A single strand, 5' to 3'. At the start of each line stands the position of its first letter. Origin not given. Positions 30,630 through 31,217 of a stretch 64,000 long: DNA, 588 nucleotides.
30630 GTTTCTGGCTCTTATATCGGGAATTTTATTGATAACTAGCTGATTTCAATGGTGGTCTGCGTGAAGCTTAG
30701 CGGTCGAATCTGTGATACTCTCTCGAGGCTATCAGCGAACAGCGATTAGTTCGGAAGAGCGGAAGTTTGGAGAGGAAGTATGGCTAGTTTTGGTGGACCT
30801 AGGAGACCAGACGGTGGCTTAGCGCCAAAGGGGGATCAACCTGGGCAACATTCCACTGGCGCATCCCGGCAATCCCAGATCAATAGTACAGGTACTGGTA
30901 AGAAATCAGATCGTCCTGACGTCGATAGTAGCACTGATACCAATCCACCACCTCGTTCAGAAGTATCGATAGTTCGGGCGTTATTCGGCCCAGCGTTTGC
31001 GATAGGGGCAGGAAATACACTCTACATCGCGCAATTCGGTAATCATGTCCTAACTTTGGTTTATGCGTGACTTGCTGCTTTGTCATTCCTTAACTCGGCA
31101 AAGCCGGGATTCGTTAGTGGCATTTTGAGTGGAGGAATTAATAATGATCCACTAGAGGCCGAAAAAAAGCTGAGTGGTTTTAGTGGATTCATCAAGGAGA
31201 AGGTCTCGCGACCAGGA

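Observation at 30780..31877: Orphan Gly/Ala-rich membrane protein gene split by a single in-frame TGA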

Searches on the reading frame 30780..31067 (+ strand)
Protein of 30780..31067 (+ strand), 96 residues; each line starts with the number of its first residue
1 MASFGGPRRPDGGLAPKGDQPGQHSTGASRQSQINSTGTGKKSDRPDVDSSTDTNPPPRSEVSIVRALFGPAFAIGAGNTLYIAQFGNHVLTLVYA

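Call 61: list_cluster_members(proteins=[P0001, P0002, window:30780-31067:+])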
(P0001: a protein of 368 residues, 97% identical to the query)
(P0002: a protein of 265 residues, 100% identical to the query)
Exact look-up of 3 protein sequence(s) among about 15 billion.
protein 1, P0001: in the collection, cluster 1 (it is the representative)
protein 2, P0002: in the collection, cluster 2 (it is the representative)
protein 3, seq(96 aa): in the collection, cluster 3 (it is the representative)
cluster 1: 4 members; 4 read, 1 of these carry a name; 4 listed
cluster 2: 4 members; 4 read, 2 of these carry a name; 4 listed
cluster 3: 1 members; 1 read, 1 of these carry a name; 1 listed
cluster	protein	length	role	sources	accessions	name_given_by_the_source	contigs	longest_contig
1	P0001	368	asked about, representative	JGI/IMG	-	-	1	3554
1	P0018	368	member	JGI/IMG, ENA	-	hypothetical protein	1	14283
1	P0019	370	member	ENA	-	-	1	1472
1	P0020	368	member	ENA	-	-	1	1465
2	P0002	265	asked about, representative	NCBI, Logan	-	-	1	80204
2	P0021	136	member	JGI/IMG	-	hypothetical protein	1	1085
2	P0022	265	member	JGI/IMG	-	hypothetical protein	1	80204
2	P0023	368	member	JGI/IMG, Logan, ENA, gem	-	-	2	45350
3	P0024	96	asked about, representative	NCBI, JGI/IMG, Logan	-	hypothetical protein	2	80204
